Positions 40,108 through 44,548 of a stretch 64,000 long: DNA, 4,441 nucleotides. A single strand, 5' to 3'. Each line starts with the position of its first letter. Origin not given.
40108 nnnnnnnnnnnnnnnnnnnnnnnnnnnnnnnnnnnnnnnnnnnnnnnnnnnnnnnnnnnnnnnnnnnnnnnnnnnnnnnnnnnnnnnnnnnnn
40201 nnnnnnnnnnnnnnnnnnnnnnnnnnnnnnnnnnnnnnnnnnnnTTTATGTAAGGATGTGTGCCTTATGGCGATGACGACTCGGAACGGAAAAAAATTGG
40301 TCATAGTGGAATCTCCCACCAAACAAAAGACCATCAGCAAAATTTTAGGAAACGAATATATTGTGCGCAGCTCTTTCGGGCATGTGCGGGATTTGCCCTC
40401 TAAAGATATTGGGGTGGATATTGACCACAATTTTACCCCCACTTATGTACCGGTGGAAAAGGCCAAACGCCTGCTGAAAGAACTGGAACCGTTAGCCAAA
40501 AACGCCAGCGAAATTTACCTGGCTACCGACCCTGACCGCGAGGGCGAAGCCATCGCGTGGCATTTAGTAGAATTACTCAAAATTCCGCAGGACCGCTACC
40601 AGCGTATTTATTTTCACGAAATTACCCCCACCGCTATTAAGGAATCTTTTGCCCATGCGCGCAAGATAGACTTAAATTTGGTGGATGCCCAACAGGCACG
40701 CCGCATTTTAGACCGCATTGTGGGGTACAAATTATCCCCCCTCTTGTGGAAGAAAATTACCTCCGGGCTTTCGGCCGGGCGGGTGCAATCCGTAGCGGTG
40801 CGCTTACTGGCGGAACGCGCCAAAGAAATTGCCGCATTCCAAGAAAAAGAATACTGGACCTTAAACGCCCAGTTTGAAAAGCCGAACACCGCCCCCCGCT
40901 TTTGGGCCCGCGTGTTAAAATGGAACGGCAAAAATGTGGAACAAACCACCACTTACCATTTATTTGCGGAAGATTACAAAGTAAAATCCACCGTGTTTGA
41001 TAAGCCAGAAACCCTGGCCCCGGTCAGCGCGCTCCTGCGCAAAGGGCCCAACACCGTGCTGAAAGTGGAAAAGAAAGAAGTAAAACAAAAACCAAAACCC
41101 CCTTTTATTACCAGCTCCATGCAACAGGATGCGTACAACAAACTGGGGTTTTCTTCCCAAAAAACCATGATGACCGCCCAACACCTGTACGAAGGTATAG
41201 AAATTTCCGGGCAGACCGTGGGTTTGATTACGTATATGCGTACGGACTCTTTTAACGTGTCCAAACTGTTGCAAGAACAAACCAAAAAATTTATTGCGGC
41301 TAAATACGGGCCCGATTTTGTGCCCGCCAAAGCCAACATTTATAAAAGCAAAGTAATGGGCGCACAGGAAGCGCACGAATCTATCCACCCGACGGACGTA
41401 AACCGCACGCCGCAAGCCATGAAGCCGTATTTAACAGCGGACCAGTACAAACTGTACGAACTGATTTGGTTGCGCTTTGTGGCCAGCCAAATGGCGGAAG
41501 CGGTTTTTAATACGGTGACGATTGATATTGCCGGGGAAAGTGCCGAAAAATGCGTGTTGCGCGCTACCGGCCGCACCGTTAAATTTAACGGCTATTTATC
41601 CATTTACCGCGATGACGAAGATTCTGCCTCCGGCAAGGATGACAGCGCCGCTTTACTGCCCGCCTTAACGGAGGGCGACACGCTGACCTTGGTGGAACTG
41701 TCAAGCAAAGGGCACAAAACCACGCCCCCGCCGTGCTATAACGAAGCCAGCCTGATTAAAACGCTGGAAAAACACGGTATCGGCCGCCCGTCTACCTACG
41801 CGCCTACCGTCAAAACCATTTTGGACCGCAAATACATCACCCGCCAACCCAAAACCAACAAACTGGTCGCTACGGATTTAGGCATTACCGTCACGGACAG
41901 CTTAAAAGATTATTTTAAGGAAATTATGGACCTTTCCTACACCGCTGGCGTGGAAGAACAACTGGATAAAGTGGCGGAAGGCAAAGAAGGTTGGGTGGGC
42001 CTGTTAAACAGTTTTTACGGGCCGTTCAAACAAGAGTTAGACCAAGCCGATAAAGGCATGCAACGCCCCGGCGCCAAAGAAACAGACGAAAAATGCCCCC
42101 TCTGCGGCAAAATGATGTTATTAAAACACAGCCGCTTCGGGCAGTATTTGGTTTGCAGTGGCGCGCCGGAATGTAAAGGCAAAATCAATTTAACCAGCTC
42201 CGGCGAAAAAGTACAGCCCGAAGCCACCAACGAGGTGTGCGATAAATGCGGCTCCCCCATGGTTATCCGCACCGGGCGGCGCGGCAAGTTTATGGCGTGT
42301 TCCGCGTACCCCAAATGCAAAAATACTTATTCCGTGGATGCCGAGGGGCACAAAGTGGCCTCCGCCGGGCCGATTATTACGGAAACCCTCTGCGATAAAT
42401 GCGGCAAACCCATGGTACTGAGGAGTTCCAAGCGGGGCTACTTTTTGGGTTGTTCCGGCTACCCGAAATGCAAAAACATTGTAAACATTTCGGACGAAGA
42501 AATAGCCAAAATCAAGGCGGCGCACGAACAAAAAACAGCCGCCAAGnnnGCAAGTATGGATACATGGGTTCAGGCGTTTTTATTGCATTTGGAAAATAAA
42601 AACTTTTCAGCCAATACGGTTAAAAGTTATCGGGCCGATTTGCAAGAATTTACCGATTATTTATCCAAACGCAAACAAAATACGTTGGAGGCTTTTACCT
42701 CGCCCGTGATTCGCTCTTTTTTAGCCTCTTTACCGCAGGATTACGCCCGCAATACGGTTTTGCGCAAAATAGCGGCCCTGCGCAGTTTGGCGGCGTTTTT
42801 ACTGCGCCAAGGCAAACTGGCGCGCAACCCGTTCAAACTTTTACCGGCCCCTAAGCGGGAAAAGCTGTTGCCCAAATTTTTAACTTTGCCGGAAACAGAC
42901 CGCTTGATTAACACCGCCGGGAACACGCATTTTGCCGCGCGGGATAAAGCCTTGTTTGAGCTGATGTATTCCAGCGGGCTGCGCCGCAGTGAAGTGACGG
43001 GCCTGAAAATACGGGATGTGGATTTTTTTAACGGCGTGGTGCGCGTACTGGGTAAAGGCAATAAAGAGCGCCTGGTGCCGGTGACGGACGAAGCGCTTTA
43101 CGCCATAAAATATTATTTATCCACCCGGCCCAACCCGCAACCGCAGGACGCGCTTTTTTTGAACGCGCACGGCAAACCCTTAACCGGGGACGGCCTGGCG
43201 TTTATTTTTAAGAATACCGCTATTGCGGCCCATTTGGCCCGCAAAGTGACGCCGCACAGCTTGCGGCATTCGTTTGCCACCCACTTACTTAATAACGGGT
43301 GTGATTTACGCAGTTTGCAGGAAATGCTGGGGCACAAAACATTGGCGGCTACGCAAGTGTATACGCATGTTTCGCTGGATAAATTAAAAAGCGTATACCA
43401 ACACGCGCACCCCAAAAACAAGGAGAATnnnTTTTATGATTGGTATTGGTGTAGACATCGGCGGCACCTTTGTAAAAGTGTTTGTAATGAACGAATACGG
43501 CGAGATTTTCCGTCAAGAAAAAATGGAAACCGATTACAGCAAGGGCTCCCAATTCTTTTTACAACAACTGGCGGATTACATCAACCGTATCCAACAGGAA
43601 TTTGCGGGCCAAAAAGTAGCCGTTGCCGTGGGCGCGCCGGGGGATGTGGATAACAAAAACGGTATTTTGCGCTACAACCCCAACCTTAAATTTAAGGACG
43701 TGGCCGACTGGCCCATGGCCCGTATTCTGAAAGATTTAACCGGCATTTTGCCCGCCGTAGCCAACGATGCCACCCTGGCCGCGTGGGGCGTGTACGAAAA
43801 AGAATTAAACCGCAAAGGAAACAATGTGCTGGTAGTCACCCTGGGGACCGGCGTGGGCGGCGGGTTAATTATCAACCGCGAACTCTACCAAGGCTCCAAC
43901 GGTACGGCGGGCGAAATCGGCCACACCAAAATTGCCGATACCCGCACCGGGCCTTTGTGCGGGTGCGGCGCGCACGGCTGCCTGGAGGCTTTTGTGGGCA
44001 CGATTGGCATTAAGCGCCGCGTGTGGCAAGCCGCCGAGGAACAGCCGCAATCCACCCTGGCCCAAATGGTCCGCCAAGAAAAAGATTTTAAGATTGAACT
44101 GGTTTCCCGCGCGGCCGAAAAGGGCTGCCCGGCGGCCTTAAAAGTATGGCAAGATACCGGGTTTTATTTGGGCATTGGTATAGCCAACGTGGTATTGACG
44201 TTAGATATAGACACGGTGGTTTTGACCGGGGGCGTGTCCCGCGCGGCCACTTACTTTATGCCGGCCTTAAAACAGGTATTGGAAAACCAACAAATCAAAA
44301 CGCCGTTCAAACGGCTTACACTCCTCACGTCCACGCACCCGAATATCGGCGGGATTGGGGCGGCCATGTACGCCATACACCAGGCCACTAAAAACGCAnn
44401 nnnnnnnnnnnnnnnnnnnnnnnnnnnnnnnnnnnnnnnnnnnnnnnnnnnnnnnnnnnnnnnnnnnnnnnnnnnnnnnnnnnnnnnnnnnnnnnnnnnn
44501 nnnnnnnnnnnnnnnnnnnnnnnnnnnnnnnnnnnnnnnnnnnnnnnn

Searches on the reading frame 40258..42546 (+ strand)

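Call 6: search_protein_families(library=pfam, proteins=[window:40258-42546:+], max_evalue=0.001)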
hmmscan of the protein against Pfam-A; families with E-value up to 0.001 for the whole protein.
window:40258-42546:+ (763 aa): 6 families
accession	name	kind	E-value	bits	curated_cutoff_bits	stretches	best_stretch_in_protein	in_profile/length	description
PF01131.25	Topoisom_bac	-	1e-114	384.2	35.1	1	137-581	2-408/411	DNA topoisomerase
PF01396.24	Zn_ribbon_Top1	-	3.7e-39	132.7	32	3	659-694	2-37/39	Topoisomerase DNA binding C4 zinc finger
PF01751.28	Toprim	-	8.1e-23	80.9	23.1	1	13-122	1-96/96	Toprim domain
PF13408.12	Zn_ribbon_recom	-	4.2e-07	30.7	25.3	0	712-750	8-50/58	Recombinase zinc beta ribbon domain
PF05191.20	ADK_lid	-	0.00011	22.4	26.6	0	656-671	19-34/36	Adenylate kinase, active site lid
PF13662.12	Toprim_4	-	0.00057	20.5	25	0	65-108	33-75/85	Toprim domain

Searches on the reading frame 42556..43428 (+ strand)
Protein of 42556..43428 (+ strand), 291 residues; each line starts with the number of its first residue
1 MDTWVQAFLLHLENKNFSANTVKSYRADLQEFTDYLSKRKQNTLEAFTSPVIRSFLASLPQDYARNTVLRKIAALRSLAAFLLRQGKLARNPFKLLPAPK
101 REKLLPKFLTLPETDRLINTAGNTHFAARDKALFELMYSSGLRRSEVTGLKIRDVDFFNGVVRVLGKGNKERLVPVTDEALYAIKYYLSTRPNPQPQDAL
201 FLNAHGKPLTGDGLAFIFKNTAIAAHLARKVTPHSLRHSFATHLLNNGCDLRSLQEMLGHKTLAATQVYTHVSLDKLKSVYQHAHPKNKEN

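Call 84: search_protein_families(library=pfam, proteins=[window:42556-43428:+], max_evalue=0.00001)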
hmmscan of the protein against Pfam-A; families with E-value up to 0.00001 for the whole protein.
window:42556-43428:+ (291 aa): 2 families
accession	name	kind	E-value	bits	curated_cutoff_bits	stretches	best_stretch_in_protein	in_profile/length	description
PF00589.27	Phage_integrase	-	9.8e-48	162.6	27.1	1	108-273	2-169/172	Phage integrase family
PF02899.23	Phage_int_SAM_1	-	6.3e-16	58.9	22.3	1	5-86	1-83/83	Phage integrase, N-terminal SAM-like domain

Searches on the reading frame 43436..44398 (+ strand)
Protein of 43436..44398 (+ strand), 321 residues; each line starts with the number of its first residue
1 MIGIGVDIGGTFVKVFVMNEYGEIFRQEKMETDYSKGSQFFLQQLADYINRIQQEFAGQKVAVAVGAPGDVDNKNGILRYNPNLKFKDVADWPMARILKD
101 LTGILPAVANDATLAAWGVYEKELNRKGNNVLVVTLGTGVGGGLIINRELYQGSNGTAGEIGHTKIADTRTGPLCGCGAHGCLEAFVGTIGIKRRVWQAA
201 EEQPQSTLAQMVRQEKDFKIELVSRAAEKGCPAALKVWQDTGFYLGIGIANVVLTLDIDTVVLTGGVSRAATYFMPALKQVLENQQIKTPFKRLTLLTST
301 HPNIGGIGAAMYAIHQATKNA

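Call 84: search_protein_families(library=pfam, proteins=[window:43436-44398:+], max_evalue=0.00001)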
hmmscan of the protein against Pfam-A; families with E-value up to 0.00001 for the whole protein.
window:43436-44398:+ (321 aa): 2 families
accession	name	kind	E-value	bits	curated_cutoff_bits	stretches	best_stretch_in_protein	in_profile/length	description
PF00480.26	ROK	-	2.2e-59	201.9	22.9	1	4-313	2-291/294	ROK family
PF02685.22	Glucokinase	-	1.3e-07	31.4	22.1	1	7-313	4-311/314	Glucokinase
